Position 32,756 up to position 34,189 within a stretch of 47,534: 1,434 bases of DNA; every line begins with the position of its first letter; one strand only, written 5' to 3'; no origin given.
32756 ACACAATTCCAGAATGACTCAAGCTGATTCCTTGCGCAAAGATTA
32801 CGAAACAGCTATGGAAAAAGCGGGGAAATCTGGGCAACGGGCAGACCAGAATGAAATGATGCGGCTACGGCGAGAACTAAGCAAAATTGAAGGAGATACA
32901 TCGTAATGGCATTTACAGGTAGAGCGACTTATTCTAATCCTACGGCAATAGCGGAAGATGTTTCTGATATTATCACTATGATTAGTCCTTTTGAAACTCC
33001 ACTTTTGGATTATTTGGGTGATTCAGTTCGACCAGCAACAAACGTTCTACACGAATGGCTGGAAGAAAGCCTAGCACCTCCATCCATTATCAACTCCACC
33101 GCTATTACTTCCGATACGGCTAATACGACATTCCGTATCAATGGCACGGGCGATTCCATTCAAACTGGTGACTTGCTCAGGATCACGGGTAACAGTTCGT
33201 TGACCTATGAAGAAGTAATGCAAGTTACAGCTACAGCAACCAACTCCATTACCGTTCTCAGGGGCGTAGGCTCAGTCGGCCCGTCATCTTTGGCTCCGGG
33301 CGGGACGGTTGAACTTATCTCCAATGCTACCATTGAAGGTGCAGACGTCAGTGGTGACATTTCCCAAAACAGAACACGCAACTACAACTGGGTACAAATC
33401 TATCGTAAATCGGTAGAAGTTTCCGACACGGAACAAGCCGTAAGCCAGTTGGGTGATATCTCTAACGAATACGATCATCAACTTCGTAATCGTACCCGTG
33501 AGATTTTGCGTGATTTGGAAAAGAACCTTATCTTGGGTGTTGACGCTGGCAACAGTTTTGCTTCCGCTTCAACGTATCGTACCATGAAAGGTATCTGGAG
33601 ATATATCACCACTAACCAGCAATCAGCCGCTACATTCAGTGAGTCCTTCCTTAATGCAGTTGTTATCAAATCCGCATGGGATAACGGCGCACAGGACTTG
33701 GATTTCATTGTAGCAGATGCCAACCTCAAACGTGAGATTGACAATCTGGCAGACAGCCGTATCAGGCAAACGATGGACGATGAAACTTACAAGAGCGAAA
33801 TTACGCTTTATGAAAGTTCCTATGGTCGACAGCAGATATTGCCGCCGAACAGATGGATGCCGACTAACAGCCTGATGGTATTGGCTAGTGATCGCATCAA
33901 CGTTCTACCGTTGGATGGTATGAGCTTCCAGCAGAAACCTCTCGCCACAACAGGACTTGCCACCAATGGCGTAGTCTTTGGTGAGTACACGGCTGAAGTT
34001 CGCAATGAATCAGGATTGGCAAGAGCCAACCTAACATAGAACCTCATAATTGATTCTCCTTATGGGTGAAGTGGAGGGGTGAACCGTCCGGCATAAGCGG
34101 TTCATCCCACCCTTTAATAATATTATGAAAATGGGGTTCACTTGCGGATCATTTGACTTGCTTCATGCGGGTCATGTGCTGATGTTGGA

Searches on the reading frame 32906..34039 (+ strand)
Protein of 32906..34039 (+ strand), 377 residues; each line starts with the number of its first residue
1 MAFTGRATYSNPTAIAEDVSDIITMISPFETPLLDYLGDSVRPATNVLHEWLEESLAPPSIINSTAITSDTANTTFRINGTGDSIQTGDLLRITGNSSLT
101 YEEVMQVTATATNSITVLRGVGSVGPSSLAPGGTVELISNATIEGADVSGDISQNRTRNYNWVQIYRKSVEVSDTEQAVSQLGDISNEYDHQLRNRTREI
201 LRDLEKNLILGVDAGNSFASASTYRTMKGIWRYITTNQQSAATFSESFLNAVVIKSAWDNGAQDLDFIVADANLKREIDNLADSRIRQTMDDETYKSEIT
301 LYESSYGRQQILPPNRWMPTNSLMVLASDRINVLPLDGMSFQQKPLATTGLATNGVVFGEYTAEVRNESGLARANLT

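Call 3: search_protein_families(library=pfam, proteins=[window:32906-34039:+], max_evalue=0.01)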
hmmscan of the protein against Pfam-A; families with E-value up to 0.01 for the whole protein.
window:32906-34039:+ (377 aa): 1 family
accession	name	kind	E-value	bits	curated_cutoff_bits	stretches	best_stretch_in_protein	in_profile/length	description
PF17236.8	SU10_MCP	-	1e-66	225.9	24.1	1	11-374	11-288/292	SU10 major capsid protein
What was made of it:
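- Checked: MCP, 32906-34039: matches PF17236 SU10_MCP at 1e-66 (call 3).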

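Call 4: search_protein_families(library=phrogs, proteins=[window:32906-34039:+], max_evalue=0.01)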
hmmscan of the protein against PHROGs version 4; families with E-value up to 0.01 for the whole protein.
window:32906-34039:+ (377 aa): 2 families
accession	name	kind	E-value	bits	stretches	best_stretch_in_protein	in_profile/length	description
phrog_1328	-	head and packaging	2e-63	216.5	1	11-374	16-303/583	major head protein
phrog_8469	-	tail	0.0011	19.4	1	87-155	39-108/303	tail fiber protein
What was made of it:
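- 32906..34039 (+): Major capsid protein (SU10/DUF5309-type HK97 fold), the presumed substrate. The candidate acceptor loop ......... (about residues 215-223) follows the spine helix directly. PF17236 at 1e-66 and phrog_1328 at 2e-63 (calls 3, 4).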

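Call 50: search_dna_similar(query=window:32906-34039:+, collection=phages, mode=protein, max_rows=30)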
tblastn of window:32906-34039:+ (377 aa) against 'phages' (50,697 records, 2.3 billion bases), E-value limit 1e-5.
Records with a match: 41; places in all: 41; records where one place covers at least 80% of the query: 5.
Best place of each record, by identity: <60% 41.
By first word of the organism name: Mycobacterium 12; Propionibacterium 8; Caudoviricetes 7; Pseudomonas 4; Bacillus 3; Clostridium 1; Sporosarcina 1; Brevibacillus 1; Bradyrhizobium 1; Cronobacter 1; and 2 more.
By host as written in the record: Mycobacterium smegmatis mc2 155 11; - 8; Propionibacterium freudenreichii TL110 8; Bacillus cereus 2; Pseudomonas putida PpG1 2; Clostridium butyricum BSC452 1; Sporosarcina aquimarina 1; Bradyrhizobium elkanii USDA 76 1; and 7 more.
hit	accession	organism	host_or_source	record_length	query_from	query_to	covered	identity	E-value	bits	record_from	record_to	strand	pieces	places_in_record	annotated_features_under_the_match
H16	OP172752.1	Clostridium phage CB452P1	Clostridium butyricum BSC452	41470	17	372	94%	28.2%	2e-23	108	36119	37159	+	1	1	hypothetical protein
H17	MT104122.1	Sporosarcina phage Lietuvens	Sporosarcina aquimarina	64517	17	373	95%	25.6%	5e-24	109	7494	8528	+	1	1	major capsid protein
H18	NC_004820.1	Bacillus phage phBC6A51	Bacillus cereus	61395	21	367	92%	24.5%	5e-10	67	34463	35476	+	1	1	hypothetical protein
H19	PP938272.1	Bacillus phage PHBA67-T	Bacillus cereus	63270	21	367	92%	23.9%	5e-9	64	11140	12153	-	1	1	hypothetical protein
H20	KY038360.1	Brevibacillus phage MRSA107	sputum specimen in the respiratory ...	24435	18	367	93%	23.2%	3e-12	74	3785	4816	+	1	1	record has no annotation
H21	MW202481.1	Caudoviricetes sp.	Manatee Spring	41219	139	372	62%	29.4%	3e-10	68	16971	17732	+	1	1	major capsid protein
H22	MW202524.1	Caudoviricetes sp.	Manatee Spring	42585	140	368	61%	28.0%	3e-10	68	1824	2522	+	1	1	major capsid protein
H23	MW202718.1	Caudoviricetes sp.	Manatee Spring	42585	140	368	61%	28.0%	3e-10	68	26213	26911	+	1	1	major capsid protein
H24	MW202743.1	Caudoviricetes sp.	Manatee Spring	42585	140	368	61%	28.0%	3e-10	68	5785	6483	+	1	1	major capsid protein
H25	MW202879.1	Caudoviricetes sp.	Manatee Spring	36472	128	368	64%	26.6%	5e-6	55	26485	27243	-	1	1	major capsid protein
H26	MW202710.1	Caudoviricetes sp.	Manatee Spring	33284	143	369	60%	28.1%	7e-8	61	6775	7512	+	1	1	major capsid protein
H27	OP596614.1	Bradyrhizobium phage ppBeUSDA76-2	Bradyrhizobium elkanii USDA 76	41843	139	368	61%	27.6%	2e-8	62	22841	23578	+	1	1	DUF5309 domain-containing protein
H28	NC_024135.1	Mycobacterium phage Bernal13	Mycobacterium smegmatis mc2 155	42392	138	369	62%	26.7%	5e-8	61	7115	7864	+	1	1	8: major head protein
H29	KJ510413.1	Mycobacterium phage Bernal13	Mycobacterium smegmatis mc2 155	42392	138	369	62%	26.7%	5e-8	61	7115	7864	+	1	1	8: major capsid protein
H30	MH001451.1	Mycobacterium phage Nairb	Mycobacterium smegmatis mc2 155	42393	138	369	62%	26.7%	5e-8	61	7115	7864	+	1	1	8: major capsid protein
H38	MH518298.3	Pseudomonas phage SCYZ1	Pseudomonas fluorescens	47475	140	368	61%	26.9%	2e-10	68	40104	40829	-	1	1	major head protein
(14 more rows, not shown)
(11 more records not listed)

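Call 55: get_annotated_region(hit=H17, flank=3500)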
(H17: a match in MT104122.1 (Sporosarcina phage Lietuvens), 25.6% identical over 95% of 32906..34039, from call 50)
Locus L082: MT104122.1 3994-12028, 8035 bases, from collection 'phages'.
description: Sporosarcina phage Lietuvens, complete genome.
organism: Sporosarcina phage Lietuvens (NCBI taxid 2713145)
taxonomy: Viruses; Duplodnaviria; Heunggongvirae; Uroviricota; Caudoviricetes
host: Sporosarcina aquimarina; source: ice-free soil sample (4-10 cm depth) collected near Rasmussen hut; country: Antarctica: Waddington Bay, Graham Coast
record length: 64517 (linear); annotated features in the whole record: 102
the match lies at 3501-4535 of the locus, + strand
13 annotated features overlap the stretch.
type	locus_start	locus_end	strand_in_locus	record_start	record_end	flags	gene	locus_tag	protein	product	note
CDS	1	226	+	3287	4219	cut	-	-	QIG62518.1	HNH endonuclease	ORF4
CDS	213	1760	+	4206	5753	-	-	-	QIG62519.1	portal protein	ORF5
CDS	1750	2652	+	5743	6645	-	-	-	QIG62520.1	minor capsid protein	ORF6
CDS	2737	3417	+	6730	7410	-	-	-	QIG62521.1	scaffolding protein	ORF7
CDS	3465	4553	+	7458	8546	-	-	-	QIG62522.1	major capsid protein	ORF8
CDS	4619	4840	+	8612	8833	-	-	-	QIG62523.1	hypothetical protein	ORF9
CDS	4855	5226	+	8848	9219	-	-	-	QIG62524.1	hypothetical protein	ORF10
CDS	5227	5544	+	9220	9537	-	-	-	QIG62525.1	hypothetical protein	ORF11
CDS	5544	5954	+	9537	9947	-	-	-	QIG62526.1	hypothetical protein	ORF12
CDS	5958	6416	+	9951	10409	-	-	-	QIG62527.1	hypothetical protein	ORF13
CDS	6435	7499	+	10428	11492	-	-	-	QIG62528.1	tail sheath protein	ORF14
CDS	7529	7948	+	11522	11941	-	-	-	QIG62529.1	tail tube protein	ORF15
CDS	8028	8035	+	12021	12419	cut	-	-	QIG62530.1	tail assembly chaperone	ORF16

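Call 56: get_annotated_region(hit=H16, flank=3500)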
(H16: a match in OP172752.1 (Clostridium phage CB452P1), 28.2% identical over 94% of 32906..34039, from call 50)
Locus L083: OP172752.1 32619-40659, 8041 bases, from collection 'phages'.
description: Clostridium phage CB452P1, partial genome.
organism: Clostridium phage CB452P1 (NCBI taxid 2968621)
taxonomy: Viruses; Duplodnaviria; Heunggongvirae; Uroviricota; Caudoviricetes
host: Clostridium butyricum BSC452; source: municipal sewage; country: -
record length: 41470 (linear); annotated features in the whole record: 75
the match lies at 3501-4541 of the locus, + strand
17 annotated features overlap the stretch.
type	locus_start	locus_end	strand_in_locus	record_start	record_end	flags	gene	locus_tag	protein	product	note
CDS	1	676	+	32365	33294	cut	-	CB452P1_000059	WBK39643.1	hypothetical protein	-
CDS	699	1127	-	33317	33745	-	-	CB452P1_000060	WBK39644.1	hypothetical protein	-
CDS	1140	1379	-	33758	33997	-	-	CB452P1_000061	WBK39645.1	hypothetical protein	-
CDS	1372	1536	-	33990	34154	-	-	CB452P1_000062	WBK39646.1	hypothetical protein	-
CDS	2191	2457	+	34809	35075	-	-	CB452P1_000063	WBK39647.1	hypothetical protein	-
CDS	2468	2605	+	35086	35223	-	-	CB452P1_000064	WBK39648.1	hypothetical protein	Phage protein (ACLAME 969)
CDS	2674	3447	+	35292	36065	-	-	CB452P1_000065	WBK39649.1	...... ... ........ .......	-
CDS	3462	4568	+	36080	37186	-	-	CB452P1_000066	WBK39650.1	hypothetical protein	-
CDS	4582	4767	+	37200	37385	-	-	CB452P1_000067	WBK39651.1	hypothetical protein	-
CDS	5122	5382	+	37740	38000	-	-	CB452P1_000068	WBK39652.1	hypothetical protein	-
CDS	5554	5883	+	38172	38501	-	-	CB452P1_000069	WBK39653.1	hypothetical protein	-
CDS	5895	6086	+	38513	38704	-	-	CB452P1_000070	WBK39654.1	hypothetical protein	-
CDS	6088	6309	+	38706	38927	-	-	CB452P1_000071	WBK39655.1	hypothetical protein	-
CDS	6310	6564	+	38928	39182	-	-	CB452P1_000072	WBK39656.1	hypothetical protein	-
CDS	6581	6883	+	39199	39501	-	-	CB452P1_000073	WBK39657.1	hypothetical protein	-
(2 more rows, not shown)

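Call 57: get_annotated_region(hit=H28, flank=3500)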
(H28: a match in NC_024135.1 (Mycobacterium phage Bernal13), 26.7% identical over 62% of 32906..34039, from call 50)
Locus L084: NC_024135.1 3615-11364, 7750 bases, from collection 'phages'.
description: Mycobacterium phage Bernal13, complete genome.
organism: Mycobacterium phage Bernal13 (NCBI taxid 1486424)
taxonomy: Viruses; Duplodnaviria; Heunggongvirae; Uroviricota; Caudoviricetes; Bernalvirus; Bernalvirus bernal13
host: Mycobacterium smegmatis mc2 155; source: soil, Gainesville, FL; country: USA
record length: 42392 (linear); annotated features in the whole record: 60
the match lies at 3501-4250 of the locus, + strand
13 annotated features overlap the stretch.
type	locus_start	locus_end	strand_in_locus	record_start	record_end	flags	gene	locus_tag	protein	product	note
CDS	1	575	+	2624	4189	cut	4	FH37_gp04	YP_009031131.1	portal protein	Portal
CDS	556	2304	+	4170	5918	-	5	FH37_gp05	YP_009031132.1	head maturation protease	Capsid maturation protease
CDS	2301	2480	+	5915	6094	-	6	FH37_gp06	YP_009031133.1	hypothetical protein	-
CDS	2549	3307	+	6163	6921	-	7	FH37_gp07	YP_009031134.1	head scaffolding protein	Scaffolding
CDS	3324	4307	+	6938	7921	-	8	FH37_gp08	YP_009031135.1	major head protein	Major capsid protein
CDS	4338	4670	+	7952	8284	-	9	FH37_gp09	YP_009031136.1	head-tail connector protein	-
CDS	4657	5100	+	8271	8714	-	10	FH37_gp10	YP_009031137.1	hypothetical protein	-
CDS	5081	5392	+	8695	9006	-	11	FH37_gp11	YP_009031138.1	head-tail connector protein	-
CDS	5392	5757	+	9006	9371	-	12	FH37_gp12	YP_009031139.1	neck protein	-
CDS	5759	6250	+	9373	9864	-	13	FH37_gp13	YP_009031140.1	tail terminator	-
CDS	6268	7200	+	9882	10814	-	14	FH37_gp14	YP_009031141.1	major tail protein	Major tail subunit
CDS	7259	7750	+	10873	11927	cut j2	16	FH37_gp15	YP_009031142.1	tail assembly chaperone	Tail assembly chaperone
CDS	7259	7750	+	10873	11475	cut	15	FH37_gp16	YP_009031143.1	tail assembly chaperone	Tail assembly chaperone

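Call 58: get_annotated_region(hit=H38, flank=3500)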
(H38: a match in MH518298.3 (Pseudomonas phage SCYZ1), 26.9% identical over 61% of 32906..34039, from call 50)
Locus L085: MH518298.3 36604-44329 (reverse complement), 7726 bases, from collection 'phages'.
description: Pseudomonas phage SCYZ1, complete genome.
organism: Pseudomonas phage SCYZ1 (NCBI taxid 2249467)
taxonomy: Viruses; Duplodnaviria; Heunggongvirae; Uroviricota; Caudoviricetes
host: Pseudomonas fluorescens; source: soil; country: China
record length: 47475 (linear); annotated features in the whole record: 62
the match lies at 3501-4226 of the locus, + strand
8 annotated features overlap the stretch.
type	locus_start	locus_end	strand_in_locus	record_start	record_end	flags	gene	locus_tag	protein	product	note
CDS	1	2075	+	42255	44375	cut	-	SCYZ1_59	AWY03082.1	portal protein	orf59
CDS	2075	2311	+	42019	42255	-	-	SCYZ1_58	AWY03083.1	hypothetical protein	orf58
CDS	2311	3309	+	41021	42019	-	-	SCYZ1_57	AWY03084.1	scaffolding protein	orf57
CDS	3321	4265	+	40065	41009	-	-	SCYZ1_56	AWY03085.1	major head protein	orf56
CDS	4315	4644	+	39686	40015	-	-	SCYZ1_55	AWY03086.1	hypothetical protein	orf55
CDS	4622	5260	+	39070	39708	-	-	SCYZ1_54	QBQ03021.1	particle protein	orf54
CDS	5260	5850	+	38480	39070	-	-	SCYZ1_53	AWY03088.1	particle protein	orf53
CDS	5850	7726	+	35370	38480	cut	-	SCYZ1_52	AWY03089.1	hypothetical protein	orf52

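Call 64: find_related_loci(query=A3, collection=viral_contigs, flank=6000)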
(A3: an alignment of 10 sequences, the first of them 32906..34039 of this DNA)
Query A3 (377 aa) in viral_contigs; peptide patterns used: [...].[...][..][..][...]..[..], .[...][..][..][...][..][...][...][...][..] (x = any residue, [..] = any of these).
134 stretches matched a pattern; 117 encode a relative of the query (tblastn E <= 1e-3); the best 80 are kept; 80 distinct loci.
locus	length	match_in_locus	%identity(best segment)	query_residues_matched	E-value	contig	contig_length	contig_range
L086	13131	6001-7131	95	1-377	0e+0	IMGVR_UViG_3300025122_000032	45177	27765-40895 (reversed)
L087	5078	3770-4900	95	1-377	0e+0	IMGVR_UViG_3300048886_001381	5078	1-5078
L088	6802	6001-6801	100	1-267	1e-176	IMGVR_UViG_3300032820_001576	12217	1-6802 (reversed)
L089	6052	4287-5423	64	1-377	1e-167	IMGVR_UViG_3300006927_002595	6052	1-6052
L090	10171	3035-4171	64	1-377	2e-162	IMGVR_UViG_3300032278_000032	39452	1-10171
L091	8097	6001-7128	63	1-374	3e-156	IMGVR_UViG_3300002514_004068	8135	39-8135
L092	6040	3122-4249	62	1-374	5e-155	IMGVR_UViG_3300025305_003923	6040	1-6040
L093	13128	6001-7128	62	1-374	5e-154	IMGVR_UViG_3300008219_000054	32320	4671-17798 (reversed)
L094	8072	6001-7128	63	1-374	3e-152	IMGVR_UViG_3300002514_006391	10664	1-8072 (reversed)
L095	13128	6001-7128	63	1-374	3e-152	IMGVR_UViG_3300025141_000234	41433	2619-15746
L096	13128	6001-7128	62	1-374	1e-151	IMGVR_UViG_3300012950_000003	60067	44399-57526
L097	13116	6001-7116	54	1-375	4e-128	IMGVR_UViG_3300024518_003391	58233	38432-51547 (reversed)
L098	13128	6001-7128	60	1-374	1e-148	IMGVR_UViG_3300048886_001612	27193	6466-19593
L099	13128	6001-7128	48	1-373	4e-102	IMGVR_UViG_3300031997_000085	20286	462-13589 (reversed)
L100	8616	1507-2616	46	1-373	4e-101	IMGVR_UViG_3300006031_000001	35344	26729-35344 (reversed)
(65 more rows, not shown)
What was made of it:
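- Tried and rejected: I used the narrower A3 instead (call 64).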

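Call 91: search_solved_structures(query=A3, max_evalue=0.01, show_alignments=1)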
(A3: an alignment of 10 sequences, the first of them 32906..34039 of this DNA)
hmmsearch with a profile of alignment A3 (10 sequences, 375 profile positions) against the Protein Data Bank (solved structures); distinct sequences matched with E-value up to 0.01: 3.
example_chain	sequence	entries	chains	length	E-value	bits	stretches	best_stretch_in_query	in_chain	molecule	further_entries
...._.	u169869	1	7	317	3.1e-26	95.5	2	139-372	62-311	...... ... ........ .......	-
9in6_M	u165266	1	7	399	5.1e-21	78.3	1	42-369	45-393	major capsid of VP1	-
7z45_A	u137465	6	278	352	8.5e-11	44.7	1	138-213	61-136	Major head protein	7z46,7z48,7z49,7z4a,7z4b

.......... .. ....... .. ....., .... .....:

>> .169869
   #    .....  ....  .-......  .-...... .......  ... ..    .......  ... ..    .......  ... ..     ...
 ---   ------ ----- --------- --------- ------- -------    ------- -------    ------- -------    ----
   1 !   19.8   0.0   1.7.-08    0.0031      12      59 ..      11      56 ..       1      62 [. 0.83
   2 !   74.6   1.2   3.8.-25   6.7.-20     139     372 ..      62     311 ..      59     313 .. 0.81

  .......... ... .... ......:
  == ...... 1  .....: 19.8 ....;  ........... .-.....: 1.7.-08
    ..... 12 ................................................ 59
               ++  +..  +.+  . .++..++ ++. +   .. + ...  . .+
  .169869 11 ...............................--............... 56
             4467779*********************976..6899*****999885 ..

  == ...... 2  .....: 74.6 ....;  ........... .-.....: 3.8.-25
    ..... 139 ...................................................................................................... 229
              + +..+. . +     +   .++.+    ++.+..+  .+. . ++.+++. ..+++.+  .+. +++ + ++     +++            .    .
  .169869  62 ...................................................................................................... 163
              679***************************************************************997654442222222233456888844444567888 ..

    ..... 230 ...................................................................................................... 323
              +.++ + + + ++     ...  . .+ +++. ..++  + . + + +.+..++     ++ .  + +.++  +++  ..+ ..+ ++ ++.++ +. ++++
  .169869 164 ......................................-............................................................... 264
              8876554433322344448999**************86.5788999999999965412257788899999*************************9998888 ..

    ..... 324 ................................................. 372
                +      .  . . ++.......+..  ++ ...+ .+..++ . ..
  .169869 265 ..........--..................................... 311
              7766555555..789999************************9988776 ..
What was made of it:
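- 32906..34039 (+): PDB relatives are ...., 9in6 and the SU10 capsid 7z45 (call 91).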
